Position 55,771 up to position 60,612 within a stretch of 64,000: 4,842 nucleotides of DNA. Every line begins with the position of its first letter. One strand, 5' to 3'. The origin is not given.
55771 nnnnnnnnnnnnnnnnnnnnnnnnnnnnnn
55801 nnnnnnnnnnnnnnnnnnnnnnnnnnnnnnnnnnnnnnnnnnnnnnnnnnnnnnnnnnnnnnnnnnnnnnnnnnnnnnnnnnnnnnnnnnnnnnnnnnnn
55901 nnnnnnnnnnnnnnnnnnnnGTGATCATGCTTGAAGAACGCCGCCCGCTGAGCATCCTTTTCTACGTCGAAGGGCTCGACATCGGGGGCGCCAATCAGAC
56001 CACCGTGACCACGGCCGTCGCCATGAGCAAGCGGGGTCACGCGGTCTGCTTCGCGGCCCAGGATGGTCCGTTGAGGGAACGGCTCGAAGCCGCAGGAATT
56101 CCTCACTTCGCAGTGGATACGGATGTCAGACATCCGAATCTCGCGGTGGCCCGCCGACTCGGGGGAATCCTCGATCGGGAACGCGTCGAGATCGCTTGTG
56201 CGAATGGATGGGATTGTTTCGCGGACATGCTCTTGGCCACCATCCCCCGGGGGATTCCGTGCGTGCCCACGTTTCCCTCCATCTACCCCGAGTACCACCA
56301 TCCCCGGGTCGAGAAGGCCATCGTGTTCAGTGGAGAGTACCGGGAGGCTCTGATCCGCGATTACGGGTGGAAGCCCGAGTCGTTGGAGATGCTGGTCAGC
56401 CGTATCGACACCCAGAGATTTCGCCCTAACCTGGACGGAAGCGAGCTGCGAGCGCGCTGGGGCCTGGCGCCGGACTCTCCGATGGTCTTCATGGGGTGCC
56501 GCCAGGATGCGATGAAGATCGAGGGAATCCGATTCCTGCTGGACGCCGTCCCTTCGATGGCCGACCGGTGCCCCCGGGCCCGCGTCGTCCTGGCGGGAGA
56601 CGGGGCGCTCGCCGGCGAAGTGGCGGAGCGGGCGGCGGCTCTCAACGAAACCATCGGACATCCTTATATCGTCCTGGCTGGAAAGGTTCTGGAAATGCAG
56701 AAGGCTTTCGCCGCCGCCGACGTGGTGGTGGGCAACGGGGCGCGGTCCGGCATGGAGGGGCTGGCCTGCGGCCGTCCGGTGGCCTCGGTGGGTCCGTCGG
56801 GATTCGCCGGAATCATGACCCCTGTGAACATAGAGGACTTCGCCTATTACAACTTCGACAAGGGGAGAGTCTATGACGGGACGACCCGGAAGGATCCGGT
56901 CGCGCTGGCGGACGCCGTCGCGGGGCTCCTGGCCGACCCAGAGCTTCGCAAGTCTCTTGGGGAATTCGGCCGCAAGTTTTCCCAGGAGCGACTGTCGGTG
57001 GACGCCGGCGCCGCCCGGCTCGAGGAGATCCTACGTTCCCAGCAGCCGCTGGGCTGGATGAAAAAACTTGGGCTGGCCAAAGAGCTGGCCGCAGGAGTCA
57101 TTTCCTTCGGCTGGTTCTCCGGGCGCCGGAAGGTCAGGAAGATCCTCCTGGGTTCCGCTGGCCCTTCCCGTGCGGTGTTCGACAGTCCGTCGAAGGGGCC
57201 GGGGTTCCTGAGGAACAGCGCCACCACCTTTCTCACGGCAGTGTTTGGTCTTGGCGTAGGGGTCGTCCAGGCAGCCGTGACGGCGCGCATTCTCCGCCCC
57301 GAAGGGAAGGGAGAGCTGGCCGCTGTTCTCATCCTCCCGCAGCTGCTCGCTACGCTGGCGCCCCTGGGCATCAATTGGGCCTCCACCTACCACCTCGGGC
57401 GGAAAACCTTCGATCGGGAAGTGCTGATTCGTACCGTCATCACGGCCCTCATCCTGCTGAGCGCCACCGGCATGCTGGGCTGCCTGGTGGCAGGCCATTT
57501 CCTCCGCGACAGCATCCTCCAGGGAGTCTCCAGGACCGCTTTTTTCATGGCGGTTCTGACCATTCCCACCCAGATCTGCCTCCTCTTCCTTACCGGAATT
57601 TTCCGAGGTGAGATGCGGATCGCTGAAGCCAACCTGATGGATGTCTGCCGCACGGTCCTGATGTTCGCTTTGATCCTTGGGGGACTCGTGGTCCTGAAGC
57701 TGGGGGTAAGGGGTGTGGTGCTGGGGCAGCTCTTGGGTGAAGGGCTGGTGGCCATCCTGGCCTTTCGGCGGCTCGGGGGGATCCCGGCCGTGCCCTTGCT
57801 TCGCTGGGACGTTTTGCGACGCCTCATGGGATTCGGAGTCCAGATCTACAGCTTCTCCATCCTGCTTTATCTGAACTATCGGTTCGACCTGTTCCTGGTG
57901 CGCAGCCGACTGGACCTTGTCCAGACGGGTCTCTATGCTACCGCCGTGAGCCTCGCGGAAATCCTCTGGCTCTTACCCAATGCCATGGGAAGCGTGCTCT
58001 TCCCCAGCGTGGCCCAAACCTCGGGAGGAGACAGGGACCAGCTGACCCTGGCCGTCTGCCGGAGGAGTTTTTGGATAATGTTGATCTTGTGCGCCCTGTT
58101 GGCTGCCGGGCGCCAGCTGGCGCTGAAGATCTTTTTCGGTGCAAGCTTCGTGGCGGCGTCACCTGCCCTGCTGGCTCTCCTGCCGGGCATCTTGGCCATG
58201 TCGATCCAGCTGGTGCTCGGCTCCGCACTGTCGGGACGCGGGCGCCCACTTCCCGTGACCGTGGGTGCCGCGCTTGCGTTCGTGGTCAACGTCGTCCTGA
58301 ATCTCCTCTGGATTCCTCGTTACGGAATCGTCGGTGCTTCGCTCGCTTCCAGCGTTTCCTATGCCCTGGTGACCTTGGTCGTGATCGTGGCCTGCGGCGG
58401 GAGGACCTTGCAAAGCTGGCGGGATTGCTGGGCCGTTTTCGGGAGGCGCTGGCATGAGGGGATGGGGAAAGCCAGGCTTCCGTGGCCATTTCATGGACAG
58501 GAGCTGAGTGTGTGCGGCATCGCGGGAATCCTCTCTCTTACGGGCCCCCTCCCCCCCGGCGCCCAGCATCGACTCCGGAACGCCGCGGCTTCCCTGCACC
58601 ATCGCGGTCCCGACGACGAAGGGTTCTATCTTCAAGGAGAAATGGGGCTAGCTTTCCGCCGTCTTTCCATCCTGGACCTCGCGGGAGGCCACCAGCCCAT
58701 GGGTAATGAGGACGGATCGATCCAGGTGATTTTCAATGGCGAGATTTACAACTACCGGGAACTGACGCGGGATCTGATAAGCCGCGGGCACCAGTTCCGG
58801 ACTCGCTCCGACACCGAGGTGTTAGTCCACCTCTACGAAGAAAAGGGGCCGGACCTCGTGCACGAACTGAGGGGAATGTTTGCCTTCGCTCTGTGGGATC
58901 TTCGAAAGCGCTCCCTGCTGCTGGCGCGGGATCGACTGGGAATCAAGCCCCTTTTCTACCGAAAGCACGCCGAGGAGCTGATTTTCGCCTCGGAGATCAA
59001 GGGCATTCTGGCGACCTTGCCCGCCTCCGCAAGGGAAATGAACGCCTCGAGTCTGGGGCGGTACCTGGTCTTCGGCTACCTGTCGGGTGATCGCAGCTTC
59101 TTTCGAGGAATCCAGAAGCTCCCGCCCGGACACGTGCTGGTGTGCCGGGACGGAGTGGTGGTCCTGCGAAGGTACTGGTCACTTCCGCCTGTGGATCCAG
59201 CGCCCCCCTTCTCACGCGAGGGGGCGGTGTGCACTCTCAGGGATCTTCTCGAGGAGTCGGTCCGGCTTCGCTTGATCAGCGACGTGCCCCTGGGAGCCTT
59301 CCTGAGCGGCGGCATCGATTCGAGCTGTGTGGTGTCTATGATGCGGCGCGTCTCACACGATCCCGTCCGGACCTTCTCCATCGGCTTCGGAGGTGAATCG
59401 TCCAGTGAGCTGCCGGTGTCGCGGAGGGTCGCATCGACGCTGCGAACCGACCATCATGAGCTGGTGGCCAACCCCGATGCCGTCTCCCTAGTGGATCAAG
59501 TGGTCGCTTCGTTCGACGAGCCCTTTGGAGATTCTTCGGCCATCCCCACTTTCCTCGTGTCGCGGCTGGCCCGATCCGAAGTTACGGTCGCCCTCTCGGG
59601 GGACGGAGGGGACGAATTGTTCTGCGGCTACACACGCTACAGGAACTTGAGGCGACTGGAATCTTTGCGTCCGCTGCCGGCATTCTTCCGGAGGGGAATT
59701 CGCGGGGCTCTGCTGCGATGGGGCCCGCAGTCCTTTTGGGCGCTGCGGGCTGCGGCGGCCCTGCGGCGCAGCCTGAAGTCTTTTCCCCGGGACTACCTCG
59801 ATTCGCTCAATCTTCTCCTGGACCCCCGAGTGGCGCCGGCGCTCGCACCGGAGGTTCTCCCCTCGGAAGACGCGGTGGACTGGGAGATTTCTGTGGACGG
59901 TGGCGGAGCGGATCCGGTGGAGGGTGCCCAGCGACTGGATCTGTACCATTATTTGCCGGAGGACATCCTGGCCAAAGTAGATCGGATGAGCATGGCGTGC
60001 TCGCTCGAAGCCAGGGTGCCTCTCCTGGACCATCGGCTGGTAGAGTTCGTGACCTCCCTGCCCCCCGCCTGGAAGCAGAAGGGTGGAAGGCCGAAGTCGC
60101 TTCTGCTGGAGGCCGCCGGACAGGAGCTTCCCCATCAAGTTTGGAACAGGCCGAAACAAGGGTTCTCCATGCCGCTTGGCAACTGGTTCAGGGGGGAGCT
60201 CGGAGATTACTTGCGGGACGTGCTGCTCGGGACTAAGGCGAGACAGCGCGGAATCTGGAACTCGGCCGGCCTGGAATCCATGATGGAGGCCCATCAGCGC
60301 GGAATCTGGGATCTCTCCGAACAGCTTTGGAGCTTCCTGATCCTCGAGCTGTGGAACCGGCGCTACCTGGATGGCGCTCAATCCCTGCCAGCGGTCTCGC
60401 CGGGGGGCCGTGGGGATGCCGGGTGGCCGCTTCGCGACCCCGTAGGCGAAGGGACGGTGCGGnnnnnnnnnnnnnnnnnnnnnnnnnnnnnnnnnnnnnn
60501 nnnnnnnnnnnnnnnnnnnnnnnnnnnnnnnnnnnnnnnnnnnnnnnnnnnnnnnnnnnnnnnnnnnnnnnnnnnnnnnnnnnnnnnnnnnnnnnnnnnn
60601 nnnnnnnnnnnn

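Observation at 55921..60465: One stop-free 4.5-kb ORF fuses a GT4 glycosyltransferase, a MOP flippase and an AsnB-type amidotransferase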

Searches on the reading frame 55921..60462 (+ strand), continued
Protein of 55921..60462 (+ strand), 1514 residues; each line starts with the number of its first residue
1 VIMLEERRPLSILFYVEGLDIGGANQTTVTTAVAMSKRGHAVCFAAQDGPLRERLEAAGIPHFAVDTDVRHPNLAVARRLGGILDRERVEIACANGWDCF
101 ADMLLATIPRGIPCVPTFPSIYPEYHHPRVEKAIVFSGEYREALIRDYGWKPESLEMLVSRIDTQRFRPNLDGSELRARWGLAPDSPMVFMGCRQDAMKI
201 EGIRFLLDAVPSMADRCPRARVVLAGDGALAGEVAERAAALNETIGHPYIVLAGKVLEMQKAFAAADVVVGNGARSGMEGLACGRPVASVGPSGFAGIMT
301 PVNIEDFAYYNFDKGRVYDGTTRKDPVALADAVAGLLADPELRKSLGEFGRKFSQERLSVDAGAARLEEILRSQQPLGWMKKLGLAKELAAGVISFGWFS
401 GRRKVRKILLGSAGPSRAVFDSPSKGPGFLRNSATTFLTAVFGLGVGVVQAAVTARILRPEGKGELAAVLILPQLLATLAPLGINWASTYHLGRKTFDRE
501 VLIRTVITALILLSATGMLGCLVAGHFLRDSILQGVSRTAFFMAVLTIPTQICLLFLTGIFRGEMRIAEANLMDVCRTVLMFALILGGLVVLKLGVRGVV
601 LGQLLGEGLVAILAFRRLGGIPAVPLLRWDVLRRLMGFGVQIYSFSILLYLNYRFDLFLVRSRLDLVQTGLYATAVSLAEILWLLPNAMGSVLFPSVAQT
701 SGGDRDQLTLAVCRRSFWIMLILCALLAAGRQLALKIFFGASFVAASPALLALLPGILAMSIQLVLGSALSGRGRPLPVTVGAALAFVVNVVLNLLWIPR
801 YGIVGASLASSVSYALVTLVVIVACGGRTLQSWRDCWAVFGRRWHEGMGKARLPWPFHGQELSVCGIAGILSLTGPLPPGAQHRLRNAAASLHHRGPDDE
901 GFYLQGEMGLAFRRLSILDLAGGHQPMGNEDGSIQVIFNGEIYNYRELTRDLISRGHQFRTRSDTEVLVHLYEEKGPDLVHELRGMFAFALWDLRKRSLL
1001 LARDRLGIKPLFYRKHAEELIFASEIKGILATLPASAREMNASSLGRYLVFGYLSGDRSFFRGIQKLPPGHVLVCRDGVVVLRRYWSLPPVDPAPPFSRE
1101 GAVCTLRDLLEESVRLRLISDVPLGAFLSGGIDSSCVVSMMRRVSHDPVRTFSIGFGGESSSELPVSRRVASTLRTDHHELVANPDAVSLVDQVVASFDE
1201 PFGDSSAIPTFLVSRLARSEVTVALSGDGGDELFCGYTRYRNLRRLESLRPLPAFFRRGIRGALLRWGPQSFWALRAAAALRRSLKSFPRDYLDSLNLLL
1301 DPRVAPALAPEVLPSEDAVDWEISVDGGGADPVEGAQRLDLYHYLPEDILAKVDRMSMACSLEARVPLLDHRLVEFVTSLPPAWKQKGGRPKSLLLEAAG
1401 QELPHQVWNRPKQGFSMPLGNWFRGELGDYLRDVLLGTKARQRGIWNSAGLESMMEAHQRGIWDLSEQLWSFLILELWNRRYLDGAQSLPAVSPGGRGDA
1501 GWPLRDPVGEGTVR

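Call 41: search_protein_families(library=pfam, proteins=[P0016, P0017], max_evalue=0.00001)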
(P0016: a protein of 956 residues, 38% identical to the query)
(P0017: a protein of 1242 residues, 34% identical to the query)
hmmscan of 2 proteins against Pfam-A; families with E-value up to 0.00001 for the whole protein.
P0016 (956 aa): 6 families
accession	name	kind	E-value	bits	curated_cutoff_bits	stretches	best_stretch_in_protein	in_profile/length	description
PF00733.27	Asn_synthase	-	2.4e-82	277.9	21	1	242-614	2-354/354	Asparagine synthase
PF13537.11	GATase_7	-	6.2e-44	149.4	25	1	51-168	2-122/123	Glutamine amidotransferase domain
PF13522.11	GATase_6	-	4.7e-40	137.1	27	1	35-163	4-130/130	Glutamine amidotransferase domain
PF00535.33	Glycos_transf_2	-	2e-21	77.1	23.3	1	639-745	1-109/168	Glycosyl transferase family 2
PF13641.12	Glyco_tranf_2_3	-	1.3e-18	68.3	27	1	636-870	1-214/230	Glycosyltransferase like family 2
PF13632.12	Glyco_trans_2_3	-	4.4e-08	33.6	27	1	717-867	1-122/198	Glycosyl transferase family group 2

P0017 (1242 aa): 8 families
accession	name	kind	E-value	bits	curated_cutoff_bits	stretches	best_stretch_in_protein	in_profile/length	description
PF00733.27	Asn_synthase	-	6.5e-31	108.7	21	1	980-1158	19-174/354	Asparagine synthase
PF01408.29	GFO_IDH_MocA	-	2.2e-19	70.7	24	1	398-515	2-120/120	Oxidoreductase family, NAD-binding Rossmann fold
PF00107.32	ADH_zinc_N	-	2.1e-11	44.3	31.8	1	182-294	2-115/129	Zinc-binding dehydrogenase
PF22725.1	GFO_IDH_MocA_C3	-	3.7e-11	43.5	27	1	548-636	31-118/124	GFO/IDH/MocA C-terminal domain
PF13522.11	GATase_6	-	1.3e-08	35.4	27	1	786-837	35-84/130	Glutamine amidotransferase domain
PF13537.11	GATase_7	-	1e-07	32.4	25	1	786-831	20-64/123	Glutamine amidotransferase domain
PF02894.22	GFO_IDH_MocA_C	-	1.1e-07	32.4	22.9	1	550-617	30-99/218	Oxidoreductase family, C-terminal alpha/beta domain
PF13602.12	ADH_zinc_N_2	-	1e-06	30.1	27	0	230-360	16-126/134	Zinc-binding dehydrogenase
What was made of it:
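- P0017 has AsnB at the C-terminus and only a partial GATase match (call 41).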

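Call 70: predict_structure(alignment_id=A4)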
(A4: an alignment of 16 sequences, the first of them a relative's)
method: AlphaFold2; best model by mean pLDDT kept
length: 851 residues; sequences in the alignment: 16
mean_pLDDT: 81.5   pTM: 0.53
mean pLDDT of the five models: 81.5, 80.3, 78.5, 77.8, 77.4
residues with pLDDT >= 90: 341; 70-90: 355; 50-70: 101; < 50: 54
segments of 3 or more residues with pLDDT < 50: 304-312, 402-423, 683-692, 840-851
pLDDT, mean of each block of 10 residues (from residue 1): 90 71 90 92 87 82 85 95 91 93 90 76 82 82 84 71 84 89 81 90 95 91 92 94 88 92 77 89 75 76 45 71 94 92 84 87 91 91 83 62 38 32 57 78 91 94 85 71 66 88 90 90 88 93 89 72 86 94 93 95 86 80 80 72 86 93 91 68 46 60 80 90 91 93 91 80 70 88 94 94 92 84 68 56 37 31
secondary structure, 60 per line:
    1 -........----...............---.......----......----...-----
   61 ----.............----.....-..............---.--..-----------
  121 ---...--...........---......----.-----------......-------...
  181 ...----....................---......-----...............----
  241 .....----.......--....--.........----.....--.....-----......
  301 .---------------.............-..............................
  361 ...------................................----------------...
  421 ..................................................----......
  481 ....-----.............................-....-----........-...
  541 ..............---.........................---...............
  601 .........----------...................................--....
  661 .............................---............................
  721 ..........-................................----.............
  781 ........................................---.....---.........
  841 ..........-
elements in order (helices of 4 or more, strands of 3 or more residues): E2-9 H14-28 E32-38 H43-48 E53-55 H65-77 E82-86 H88-101 E124-126 H129-139 E146-148 H165-170 E178-183 H188-207 E211-216 H222-236 E241-245 H250-256 E259-262 H265-273 E278-282 E285-289 H295-301 H317-329 H331-349 H351-363 H370-401 H418-470 H475-484 H490-518 H520-523 H529-536 H538-554 H558-582 H586-609 H620-654 H657-689 H693-730 H732-763 H768-820 H824-828 H832-850
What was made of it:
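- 57037..57207 (+): Conserved K/R-rich linker between GT4 and flippase. It holds the non-conserved ATG at 57058. It is not a former gene boundary. Long helix, then a disordered stretch, in the model (call 70).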

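Call 72: fold_search(model_id=the predicted structure, library=pdb)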
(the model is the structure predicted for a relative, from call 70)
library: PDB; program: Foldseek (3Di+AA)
matches with E <= 10: 1201; with E <= 0.001: 372
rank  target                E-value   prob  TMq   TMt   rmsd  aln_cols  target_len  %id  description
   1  7mi0                  1.7e-12  1.00  0.33  0.66   5.7       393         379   15  Crystal Structure of Glycosyltransferase from Rickettsia africae ESF-5 (released 2021-04-28)
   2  3oka_A                2.2e-12  1.00  0.33  0.67   5.6       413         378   19  Crystal structure of Corynebacterium glutamicum PimB' in complex with GDP-Man (triclinic crystal form) (released 2010-09-15)
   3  3c4q_B                3.8e-12  1.00  0.28  0.53   7.8       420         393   20  Structure of the retaining glycosyltransferase MshA : The first step in mycothiol biosynthesis. Organism : Corynebacte (released 2008-04-01)
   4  3c48_B                5.7e-12  1.00  0.23  0.43  10.9       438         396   19  Structure of the retaining glycosyltransferase MshA: The first step in mycothiol biosynthesis. Organism: Corynebacteri (released 2008-03-25)
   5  3c4q_A                6.4e-12  1.00  0.29  0.54   7.6       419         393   20  Structure of the retaining glycosyltransferase MshA : The first step in mycothiol biosynthesis. Organism : Corynebacte (released 2008-04-01)
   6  6tvp_B                1.2e-11  1.00  0.32  0.64   6.1       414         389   17  Structure of Mycobacterium smegmatis alpha-maltose-1-phosphate synthase GlgM (released 2020-04-22)
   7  4xsu_A                1.5e-11  1.00  0.28  0.55   7.4       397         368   18  Crystal structure of Anabaena Alr3699/HepE in complex with UDP and glucose (released 2016-01-13)
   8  6tvp_A                1.8e-11  1.00  0.29  0.56   7.8       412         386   16  Structure of Mycobacterium smegmatis alpha-maltose-1-phosphate synthase GlgM (released 2020-04-22)
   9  4xso_A                1.9e-11  1.00  0.31  0.64   5.9       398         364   18  Crystal structure of apo-form Alr3699/HepE from Anabaena sp. strain PCC 7120 (released 2016-01-13)
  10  3c48_A                2.7e-11  1.00  0.22  0.42  11.2       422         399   19  Structure of the retaining glycosyltransferase MshA: The first step in mycothiol biosynthesis. Organism: Corynebacteri (released 2008-03-25)
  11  4xsu_B                5.3e-11  1.00  0.28  0.55   7.3       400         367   17  Crystal structure of Anabaena Alr3699/HepE in complex with UDP and glucose (released 2016-01-13)
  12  4xsp_A                7.1e-11  1.00  0.30  0.61   6.3       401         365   18  Crystal structure of Anabaena Alr3699/HepE in complex with UDP (released 2016-01-13)
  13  2jjm_A                7.4e-11  1.00  0.30  0.61   6.4       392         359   18  Crystal Structure of a family GT4 glycosyltransferase from Bacillus anthracis ORF BA1558. (released 2008-08-05)
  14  3mbo_D                8.0e-11  1.00  0.30  0.60   6.5       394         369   19  Crystal Structure of the Glycosyltransferase BaBshA bound with UDP and L-malate (released 2010-09-29)
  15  4xsr_B                8.0e-11  1.00  0.29  0.56   7.3       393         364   18  Crystal structure of Anabaena Alr3699/HepE in complex with UDP-glucose (released 2016-01-13)
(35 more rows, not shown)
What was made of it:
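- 57208..58392 (+): Wzx-type MOP flippase domain with about 12 transmembrane helices. The last helix ends at 58392. Fold match to the lipid III flippase WzxE, 9g9p_A, TM-score 0.83 normalised to the target (call 72).
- On GT4 glycosyltransferase (GT-B, retaining): Fold hits to PimB', MshA, HepE and PglA at E about 1e-12 (call 72).
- Fold: the GT-B half matches GT4 enzymes and the membrane half matches WzxE with TM-score 0.83 (calls 70, 72).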

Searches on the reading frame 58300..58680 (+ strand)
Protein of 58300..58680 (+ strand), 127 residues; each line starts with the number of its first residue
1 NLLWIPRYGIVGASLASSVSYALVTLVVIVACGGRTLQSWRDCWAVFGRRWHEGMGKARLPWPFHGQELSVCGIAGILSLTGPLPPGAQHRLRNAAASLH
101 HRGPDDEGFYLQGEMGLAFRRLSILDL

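Call 54: find_homologous_proteins(query=window:58300-58680:+, max_evalue=0.001)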
Query window:58300-58680:+ (127 aa): 41 proteins with E <= 0.001 among 128 candidates.
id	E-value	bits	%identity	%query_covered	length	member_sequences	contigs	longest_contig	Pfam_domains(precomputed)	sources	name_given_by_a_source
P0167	3.6e-16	77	51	76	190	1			PF13522.12,PF13537.12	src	-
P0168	8.0e-16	76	72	45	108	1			PF13522.12,PF13537.12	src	-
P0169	1.1e-10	59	61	45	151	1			PF13522.12,PF13537.12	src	-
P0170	1.7e-9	56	56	45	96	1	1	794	PF13522.12,PF13537.12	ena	-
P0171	3.8e-8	51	53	45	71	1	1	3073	-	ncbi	ncbi:MAG: asparagine synthetase B, partial [Bacteroidetes bacterium]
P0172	9.5e-8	50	77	34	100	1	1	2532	-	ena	-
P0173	1.0e-7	50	51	45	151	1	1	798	PF13522.12,PF13537.12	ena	-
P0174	1.6e-7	49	77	34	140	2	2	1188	-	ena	-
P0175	3.1e-7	48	51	45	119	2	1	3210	PF13522.12,PF13537.12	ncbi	-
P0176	3.6e-7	48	59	45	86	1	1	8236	PF13522.12,PF13537.12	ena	-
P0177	5.4e-7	47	50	46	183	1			PF13522.12,PF13537.12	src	-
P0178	6.0e-7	47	51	45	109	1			PF13522.12,PF13537.12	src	-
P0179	6.5e-7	47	49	45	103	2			PF13522.12,PF13537.12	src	-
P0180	9.9e-7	47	51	45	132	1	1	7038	PF13522.12,PF13537.12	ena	-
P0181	2.5e-6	45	61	45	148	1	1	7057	PF13522.12,PF13537.12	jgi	jgi:asparagine synthetase B (glutamine-hydrolysing)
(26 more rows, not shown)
